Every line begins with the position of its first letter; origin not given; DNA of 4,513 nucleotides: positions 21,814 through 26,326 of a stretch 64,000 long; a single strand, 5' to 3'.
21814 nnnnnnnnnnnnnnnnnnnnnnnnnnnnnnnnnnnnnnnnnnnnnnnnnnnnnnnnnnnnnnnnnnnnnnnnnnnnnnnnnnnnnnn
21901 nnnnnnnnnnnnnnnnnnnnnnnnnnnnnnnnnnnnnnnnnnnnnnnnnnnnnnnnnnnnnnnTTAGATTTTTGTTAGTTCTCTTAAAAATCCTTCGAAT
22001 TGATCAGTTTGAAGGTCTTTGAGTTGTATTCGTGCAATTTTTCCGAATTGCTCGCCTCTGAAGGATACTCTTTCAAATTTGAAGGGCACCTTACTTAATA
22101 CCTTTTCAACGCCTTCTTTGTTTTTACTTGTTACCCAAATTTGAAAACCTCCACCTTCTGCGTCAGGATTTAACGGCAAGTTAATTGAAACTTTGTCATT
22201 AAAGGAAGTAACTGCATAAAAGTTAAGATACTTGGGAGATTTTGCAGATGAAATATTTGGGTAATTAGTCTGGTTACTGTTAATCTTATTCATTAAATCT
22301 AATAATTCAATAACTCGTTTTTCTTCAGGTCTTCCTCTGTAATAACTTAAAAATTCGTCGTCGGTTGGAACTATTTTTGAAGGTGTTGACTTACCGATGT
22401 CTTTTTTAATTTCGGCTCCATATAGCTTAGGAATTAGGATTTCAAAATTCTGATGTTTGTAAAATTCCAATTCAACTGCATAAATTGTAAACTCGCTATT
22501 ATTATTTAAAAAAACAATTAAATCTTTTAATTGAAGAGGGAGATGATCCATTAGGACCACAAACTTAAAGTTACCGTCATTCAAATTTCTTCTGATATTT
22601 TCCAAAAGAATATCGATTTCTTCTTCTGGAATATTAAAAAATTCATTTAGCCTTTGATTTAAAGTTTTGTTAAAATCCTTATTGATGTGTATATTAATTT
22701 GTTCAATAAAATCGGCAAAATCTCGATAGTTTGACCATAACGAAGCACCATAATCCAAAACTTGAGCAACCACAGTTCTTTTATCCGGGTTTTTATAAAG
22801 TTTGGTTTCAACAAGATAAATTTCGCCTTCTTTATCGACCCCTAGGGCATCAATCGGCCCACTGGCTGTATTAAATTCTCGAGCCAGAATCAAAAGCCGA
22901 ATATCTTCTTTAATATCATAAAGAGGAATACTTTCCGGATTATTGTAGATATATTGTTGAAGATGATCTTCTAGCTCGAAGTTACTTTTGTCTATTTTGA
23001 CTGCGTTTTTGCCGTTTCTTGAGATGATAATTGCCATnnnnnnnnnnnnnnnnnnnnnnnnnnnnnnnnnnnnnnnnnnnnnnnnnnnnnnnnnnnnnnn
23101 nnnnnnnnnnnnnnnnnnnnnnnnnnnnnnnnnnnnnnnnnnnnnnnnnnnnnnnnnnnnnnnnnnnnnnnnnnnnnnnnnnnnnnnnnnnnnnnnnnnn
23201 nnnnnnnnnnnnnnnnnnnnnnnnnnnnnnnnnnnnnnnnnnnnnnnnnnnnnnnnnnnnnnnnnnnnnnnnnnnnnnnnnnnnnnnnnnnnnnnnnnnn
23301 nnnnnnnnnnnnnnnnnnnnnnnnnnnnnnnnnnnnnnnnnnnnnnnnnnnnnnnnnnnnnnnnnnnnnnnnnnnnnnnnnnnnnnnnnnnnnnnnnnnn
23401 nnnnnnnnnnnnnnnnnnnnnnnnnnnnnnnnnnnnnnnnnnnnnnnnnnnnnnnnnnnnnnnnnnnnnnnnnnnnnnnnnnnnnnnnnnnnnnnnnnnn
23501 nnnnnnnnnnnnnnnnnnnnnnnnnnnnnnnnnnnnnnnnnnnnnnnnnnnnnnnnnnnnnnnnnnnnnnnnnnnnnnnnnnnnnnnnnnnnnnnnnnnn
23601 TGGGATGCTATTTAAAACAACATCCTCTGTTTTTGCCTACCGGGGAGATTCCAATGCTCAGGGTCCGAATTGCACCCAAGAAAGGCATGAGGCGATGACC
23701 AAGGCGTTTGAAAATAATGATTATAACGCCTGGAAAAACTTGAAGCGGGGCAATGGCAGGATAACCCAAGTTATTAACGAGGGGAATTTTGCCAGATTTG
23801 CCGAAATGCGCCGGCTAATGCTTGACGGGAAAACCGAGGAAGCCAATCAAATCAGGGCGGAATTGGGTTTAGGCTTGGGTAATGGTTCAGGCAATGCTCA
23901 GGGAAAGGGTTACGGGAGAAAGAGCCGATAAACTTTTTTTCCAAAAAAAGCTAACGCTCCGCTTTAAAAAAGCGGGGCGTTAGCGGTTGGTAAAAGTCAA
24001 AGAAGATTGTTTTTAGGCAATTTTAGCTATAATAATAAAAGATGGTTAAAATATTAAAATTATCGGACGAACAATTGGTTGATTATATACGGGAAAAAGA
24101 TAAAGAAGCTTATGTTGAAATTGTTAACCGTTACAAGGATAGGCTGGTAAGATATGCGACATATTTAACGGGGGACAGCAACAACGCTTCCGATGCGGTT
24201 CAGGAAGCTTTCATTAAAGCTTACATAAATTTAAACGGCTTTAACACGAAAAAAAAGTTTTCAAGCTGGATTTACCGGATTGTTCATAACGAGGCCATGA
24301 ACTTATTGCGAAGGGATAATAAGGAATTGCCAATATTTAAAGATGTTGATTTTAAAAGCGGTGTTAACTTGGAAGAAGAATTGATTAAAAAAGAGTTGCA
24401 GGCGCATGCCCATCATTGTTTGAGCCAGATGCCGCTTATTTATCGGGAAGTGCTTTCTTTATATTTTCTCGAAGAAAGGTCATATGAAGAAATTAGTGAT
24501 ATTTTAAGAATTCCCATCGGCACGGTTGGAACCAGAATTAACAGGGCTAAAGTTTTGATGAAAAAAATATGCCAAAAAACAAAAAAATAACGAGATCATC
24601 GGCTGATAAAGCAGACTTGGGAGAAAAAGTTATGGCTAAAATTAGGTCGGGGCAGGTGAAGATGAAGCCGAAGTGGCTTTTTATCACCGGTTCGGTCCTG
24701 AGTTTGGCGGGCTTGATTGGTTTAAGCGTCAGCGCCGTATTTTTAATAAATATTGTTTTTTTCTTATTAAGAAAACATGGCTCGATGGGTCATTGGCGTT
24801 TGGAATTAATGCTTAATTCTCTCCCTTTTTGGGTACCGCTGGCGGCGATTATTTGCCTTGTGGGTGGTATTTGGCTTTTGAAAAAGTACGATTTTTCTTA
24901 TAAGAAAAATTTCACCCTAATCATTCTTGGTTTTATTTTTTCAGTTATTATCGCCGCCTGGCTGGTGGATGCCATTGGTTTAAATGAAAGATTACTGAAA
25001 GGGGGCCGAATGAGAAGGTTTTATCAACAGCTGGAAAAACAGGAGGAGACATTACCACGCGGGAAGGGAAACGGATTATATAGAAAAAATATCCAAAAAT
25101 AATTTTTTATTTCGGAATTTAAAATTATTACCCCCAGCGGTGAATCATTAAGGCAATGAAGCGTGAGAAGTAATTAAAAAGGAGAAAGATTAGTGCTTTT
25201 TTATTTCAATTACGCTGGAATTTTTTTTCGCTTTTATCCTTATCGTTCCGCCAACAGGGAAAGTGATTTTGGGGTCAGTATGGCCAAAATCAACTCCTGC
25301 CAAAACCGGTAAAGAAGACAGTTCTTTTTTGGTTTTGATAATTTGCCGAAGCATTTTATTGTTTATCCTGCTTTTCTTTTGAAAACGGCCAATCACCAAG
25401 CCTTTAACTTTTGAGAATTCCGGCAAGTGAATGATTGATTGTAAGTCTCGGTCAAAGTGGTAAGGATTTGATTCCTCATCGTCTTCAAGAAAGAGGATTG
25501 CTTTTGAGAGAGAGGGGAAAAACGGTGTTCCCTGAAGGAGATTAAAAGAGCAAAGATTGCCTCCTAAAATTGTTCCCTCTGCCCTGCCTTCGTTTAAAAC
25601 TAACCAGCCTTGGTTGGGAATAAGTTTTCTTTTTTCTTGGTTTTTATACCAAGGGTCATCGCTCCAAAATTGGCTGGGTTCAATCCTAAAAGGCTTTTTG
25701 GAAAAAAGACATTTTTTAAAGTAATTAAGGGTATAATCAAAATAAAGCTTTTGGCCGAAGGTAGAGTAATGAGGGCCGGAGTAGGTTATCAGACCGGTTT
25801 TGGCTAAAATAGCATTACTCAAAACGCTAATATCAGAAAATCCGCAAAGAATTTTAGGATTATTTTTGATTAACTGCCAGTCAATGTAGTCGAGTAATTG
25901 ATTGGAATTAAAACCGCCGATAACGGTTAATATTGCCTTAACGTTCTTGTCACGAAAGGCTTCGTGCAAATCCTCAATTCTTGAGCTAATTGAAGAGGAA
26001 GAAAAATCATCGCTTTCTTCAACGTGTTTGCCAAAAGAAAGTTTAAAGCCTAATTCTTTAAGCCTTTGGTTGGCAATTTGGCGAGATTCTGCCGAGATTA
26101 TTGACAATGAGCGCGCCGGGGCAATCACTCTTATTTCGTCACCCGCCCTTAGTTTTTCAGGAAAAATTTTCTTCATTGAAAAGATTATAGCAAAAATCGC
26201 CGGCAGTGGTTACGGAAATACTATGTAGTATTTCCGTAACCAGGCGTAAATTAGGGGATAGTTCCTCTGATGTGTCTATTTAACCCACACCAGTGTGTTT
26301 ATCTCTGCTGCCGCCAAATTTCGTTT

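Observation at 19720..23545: tRNA-Gln-adjacent AT-rich island with a Zn-ribbon protein and a PD-(D/E)xK nuclease, punctuated by a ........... hairpin-repeat family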

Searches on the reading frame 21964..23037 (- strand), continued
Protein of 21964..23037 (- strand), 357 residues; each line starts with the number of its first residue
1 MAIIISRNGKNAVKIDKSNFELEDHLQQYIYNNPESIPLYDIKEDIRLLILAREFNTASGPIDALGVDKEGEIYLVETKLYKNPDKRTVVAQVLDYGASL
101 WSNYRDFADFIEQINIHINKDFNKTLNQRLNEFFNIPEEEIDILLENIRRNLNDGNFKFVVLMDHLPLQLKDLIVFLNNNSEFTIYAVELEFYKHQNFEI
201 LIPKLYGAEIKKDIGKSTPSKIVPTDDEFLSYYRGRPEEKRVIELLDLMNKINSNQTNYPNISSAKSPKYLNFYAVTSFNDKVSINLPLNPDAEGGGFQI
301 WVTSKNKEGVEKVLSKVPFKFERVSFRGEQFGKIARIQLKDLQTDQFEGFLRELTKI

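Call 89: search_dna_similar(query=window:21964-23037:-, collection=plasmids, mode=protein, max_evalue=0.001, max_rows=30, rows=spread)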
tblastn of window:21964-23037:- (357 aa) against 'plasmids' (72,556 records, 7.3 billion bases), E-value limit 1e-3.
Records with a match: 258; places in all: 259; records where one place covers at least 80% of the query: 0.
Best place of each record, by identity: <60% 258.
By first word of the organism name: Klebsiella 201; Rhodococcus 17; Enterobacter 15; Escherichia 9; Raoultella 5; Burkholderia 2; Frondihabitans 1; Rhizobium 1; Paraburkholderia 1; Bosea 1; and 5 more.
By predicted mobility (MOB-suite, as given by PLSDB): conjugative 112; mobilizable 89; non-mobilizable 57.
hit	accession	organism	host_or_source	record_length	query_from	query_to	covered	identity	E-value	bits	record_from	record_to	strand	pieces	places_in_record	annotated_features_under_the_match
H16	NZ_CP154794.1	Rhodococcus aetherivorans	pure culture,soil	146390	2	262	73%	27.2%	2e-20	100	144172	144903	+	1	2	hypothetical protein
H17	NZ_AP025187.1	Rhodococcus sp. RDE2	-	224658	23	262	67%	28.3%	7e-22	104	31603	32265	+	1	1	hypothetical protein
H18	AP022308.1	Burkholderia sp. SFA1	-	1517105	23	205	51%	28.8%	6e-12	74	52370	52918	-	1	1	hypothetical protein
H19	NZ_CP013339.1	Raoultella ornithinolytica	cell culture,sewage plant sludge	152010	13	98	24%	36.0%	7e-5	52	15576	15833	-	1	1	none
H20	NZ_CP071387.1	Klebsiella pneumoniae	tissue sample,blood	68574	13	98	24%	36.0%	8e-5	52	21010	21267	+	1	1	DUF4268 domain-containing protein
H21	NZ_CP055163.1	Klebsiella pneumoniae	Shatin WWTPs_9 WWTPs effluent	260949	13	98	24%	36.0%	8e-5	52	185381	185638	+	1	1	DUF4268 domain-containing protein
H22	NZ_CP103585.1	Klebsiella pneumoniae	Homo sapiens,blood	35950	13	98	24%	36.0%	8e-5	52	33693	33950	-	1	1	DUF4268 domain-containing protein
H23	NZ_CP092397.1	Klebsiella pneumoniae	Bovine,assembly,Mastitis-milk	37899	13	98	24%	36.0%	8e-5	52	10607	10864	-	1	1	DUF4268 domain-containing protein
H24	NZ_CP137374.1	Klebsiella pneumoniae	Homo sapiens,pure culture,blood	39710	13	98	24%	36.0%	8e-5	52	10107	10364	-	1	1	DUF4268 domain-containing protein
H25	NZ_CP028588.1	Escherichia coli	Homo sapiens,Culture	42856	13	98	24%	36.0%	8e-5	52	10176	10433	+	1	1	DUF4268 domain-containing protein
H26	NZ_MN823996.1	Klebsiella pneumoniae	-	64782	13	98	24%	36.0%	8e-5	52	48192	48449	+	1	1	DUF4268 domain-containing protein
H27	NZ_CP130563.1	Klebsiella pneumoniae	swine,Cell culture,pig farm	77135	13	98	24%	36.0%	8e-5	52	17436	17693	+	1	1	DUF4268 domain-containing protein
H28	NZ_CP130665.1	Klebsiella pneumoniae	Homo sapiens,sputum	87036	13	98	24%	36.0%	8e-5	52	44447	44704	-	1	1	DUF4268 domain-containing protein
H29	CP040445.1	Klebsiella pneumoniae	Homo sapiens,Pure Culture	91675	13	98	24%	36.0%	8e-5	52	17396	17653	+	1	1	DUF4268 domain-containing protein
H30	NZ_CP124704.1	Klebsiella pneumoniae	Homo sapiens,Sputum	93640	13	98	24%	36.0%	8e-5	52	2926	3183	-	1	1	DUF4268 domain-containing protein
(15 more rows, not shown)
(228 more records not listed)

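Call 90: get_annotated_region(hit=H25, flank=4000)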
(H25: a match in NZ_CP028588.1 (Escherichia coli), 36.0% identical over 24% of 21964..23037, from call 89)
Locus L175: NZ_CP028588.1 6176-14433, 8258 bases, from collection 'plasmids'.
description: Escherichia coli strain WCHEC4533 plasmid pNDM4_000533, complete sequence
organism: Escherichia coli (NCBI taxid 562)
taxonomy: Bacteria; Pseudomonadota; Gammaproteobacteria; Enterobacterales; Enterobacteriaceae; Escherichia; Escherichia coli
host: -; source: Homo sapiens,Culture; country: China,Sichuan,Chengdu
typing (MOB-suite, as given by PLSDB): mobilizable; replicon IncFIA,rep_cluster_1418
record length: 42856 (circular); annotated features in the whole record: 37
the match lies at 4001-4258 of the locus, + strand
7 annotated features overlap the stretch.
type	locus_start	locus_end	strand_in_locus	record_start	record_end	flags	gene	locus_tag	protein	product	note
CDS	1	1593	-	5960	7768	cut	-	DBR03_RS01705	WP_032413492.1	ATP-binding protein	-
CDS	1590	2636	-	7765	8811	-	-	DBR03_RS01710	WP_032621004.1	SIR2 family protein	-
CDS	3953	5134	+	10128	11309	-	-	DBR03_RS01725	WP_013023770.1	DUF4268 domain-containing protein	-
CDS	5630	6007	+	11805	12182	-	-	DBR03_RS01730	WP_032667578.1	transposase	GO:0006313 - DNA transposition [Evidence IEA]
CDS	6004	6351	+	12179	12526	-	tnpB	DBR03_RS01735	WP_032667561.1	IS66 family insertion sequence element accessory protein TnpB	-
CDS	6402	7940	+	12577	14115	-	-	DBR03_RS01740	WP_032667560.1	IS66 family transposase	-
CDS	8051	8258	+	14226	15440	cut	-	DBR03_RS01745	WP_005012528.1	type II site-specific deoxyribonuclease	-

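Call 91: get_annotated_region(hit=H17, flank=4000)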
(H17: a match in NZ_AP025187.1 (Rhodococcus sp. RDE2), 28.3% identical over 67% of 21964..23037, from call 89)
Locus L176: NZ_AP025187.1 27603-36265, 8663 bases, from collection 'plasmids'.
description: Rhodococcus sp. RDE2 plasmid pRDE01, complete sequence
organism: Rhodococcus sp. RDE2 (NCBI taxid 2885078)
taxonomy: Bacteria; Actinomycetota; Actinomycetes; Mycobacteriales; Nocardiaceae; Rhodococcus; Rhodococcus sp. RDE2
host: -; source: -; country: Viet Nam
typing (MOB-suite, as given by PLSDB): non-mobilizable
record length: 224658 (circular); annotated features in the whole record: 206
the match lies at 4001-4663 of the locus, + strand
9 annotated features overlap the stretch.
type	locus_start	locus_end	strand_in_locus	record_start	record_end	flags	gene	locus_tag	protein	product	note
CDS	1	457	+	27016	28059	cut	-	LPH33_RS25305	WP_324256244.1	ABC transporter permease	GO:0055085 - transmembrane transport [Evidence IEA]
CDS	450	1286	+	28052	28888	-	-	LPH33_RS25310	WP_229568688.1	ABC transporter permease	-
CDS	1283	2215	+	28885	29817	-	-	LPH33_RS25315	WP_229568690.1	ABC transporter ATP-binding protein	-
CDS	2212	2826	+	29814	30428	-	-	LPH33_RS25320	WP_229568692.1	ATP-binding cassette domain-containing protein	-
CDS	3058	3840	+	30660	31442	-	-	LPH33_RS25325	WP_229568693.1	hypothetical protein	-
CDS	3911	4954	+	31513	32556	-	-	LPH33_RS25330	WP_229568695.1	hypothetical protein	-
CDS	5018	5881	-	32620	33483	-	-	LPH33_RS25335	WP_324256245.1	hypothetical protein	-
CDS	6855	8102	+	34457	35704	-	-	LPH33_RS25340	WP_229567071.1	IS256 family transposase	-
CDS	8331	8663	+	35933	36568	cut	-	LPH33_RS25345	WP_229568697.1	hypothetical protein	-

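Call 92: search_protein_families(library=padloc, proteins=[L175:3953-5134:+, L176:3911-4954:+, P0061, P0119], max_evalue=0.001)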
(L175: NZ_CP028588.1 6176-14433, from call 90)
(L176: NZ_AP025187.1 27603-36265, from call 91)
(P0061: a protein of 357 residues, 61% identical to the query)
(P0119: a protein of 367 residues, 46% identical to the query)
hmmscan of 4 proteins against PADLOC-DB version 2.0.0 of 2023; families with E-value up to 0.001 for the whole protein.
L175:3953-5134:+ (393 aa): 11 families
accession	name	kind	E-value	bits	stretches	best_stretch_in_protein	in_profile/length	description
PDLC04913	PDC-S11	-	6.3e-169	559.9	1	1-383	1-373/375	-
PDLC04909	PDC-S11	-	6.6e-62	208.1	1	7-327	7-301/347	-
PDLC04910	PDC-S11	-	2.2e-56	189.6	1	1-229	1-219/359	-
PDLC04915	PDC-S11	-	1.5e-52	177.1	1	7-237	7-227/379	-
PDLC04914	PDC-S11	-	4.9e-38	129.1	2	215-377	146-311/314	-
PDLC04911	PDC-S11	-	4e-30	103.2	2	219-376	159-314/318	-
PDLC04916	PDC-S11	-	6e-28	95.9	1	18-223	16-203/358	-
PDLC04912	PDC-S11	-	2.7e-26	90.5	1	219-375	159-311/313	-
PDLC04944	PDC-S18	-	0.00025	18.5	1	48-103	37-91/307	-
PDLC04983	PDC-S26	-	0.00044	17.8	1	53-127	91-159/413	-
PDLC04980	PDC-S26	-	0.00061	17.2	0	62-128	102-163/389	-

L176:3911-4954:+ (347 aa): 1 family
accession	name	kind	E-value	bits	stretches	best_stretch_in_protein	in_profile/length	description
PDLC04916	PDC-S11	-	1.2e-12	45.5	1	26-226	20-218/358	-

P0061 (357 aa): 6 families
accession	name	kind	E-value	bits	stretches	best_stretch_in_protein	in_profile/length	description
PDLC04916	PDC-S11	-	4.1e-16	57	1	9-216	11-193/358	-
PDLC04915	PDC-S11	-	5.5e-12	43.6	1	48-199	45-186/379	-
PDLC04944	PDC-S18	-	1.3e-10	39.2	1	1-101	1-91/307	-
PDLC04913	PDC-S11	-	2.2e-08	31.6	1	17-150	21-147/375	-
PDLC04946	PDC-S18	-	1.2e-06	25.9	1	8-108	27-119/365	-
PDLC04824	PDC-S02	-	4.1e-05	20.9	1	14-96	173-256/308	-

P0119 (367 aa): 4 families
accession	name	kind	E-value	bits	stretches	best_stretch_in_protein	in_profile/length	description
PDLC04916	PDC-S11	-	2.6e-13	47.8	1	10-213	12-190/358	-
PDLC04915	PDC-S11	-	1.3e-08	32.5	1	48-199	45-186/379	-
PDLC04944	PDC-S18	-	5e-07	27.4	1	8-101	8-91/307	-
PDLC04913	PDC-S11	-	2.3e-05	21.6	1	14-140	18-137/375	-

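Call 98: find_related_loci(query=A1, collection=viral_contigs, flank=7000)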
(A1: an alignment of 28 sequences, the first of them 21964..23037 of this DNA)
Query A1 (357 aa) in viral_contigs; peptide patterns used: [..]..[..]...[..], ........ (x = any residue, [..] = any of these).
60 stretches matched a pattern; 4 encode a relative of the query (tblastn E <= 1e-3); 4 distinct loci.
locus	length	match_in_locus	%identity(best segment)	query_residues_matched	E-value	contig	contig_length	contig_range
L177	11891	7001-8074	48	1-356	7e-109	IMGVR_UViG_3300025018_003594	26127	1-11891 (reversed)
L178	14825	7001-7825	53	1-270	2e-90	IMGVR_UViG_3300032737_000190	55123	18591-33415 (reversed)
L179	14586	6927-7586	64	1-221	4e-90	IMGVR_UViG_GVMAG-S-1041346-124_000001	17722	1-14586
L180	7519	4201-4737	31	22-196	1e-15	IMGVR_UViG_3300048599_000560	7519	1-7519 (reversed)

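Call 124: search_protein_families(library=pfam, proteins=[L081:11681-12274:-, L081:12280-13032:-, L081:1718-4813:-, L081:104-1567:-], max_evalue=0.01)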
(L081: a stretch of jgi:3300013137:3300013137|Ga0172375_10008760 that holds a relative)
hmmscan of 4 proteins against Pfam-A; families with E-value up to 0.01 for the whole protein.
L081:11681-12274:- (197 aa): 2 families
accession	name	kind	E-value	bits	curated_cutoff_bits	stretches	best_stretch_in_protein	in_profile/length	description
PF09958.14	DUF2192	-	0.00091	19.3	21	1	55-171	46-167/229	Uncharacterized protein conserved in archaea (DUF2192)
PF19827.4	DUF6308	-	0.0044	17.4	27.3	1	113-170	114-172/193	Family of unknown function (DUF6308)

L081:12280-13032:- (250 aa): 0 families

L081:1718-4813:- (1031 aa): 5 families
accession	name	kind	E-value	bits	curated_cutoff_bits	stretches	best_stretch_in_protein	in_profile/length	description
PF18135.7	Type_ISP_C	-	2.4e-82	277.2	25.9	1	693-1024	1-341/342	Type ISP C-terminal specificity domain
PF02384.22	N6_Mtase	-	9e-12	45.4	20.4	1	305-582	3-203/311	N-6 DNA Methylase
PF07669.17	Eco57I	-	1.4e-11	45.3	25.3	1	416-592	3-165/171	Eco57I restriction-modification methylase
PF20473.4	MmeI_Mtase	-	1.3e-07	31.5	27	1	364-583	14-218/259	MmeI, DNA-methyltransferase domain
PF04313.20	HSDR_N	-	0.0013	19.1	25.1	1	52-112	122-192/198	Type I restriction enzyme R protein N terminus (HSDR_N)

L081:104-1567:- (487 aa): 2 families
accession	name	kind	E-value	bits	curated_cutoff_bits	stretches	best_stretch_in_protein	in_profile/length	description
PF02463.25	SMC_N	-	0.00011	22.2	40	1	4-67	2-60/220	RecF/RecN/SMC N terminal domain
PF15926.10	RNF220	-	0.0025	18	26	1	311-358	5-52/249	E3 ubiquitin-protein ligase RNF220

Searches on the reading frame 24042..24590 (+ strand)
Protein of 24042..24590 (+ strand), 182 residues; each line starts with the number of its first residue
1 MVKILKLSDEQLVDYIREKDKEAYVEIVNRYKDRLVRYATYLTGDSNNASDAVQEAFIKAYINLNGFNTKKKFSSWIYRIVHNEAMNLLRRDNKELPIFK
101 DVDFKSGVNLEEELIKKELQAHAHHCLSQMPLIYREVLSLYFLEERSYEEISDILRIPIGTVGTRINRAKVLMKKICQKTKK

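Call 18: search_protein_families(library=pfam, proteins=[window:24042-24590:+], max_evalue=0.001)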
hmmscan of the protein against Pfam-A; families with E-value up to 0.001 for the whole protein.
window:24042-24590:+ (182 aa): 3 families
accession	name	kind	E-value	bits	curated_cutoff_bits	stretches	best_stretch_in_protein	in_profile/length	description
PF04542.20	Sigma70_r2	-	8.8e-18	64.3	24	1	28-93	2-69/71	Sigma-70 region 2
PF08281.18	Sigma70_r4_2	-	1.8e-13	50.4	25.7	1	124-171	5-52/54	Sigma-70, region 4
PF04545.22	Sigma70_r4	-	7.5e-08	32.2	24.1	1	127-169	2-44/50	Sigma-70, region 4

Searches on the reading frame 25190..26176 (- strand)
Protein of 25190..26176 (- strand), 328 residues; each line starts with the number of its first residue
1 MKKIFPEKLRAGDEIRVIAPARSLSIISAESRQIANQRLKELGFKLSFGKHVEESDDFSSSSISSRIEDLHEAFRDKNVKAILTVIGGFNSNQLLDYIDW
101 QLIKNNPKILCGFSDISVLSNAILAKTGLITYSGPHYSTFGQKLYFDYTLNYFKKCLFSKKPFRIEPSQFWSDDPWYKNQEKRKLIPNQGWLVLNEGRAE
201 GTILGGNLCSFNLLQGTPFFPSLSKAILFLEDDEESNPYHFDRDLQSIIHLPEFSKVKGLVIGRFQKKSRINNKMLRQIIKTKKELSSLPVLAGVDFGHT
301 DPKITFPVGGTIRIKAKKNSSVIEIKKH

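Call 18: search_protein_families(library=pfam, proteins=[window:25190-26176:-], max_evalue=0.001)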
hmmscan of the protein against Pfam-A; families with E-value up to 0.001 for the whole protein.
window:25190-26176:- (328 aa): 2 families
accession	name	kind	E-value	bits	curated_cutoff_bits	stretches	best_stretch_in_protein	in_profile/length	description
PF02016.21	Peptidase_S66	-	9.5e-34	116.6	25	1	15-134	1-121/121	LD-carboxypeptidase N-terminal domain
PF17676.7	Peptidase_S66C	-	3.9e-30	105.4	23.7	1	200-314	1-120/120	LD-carboxypeptidase C-terminal domain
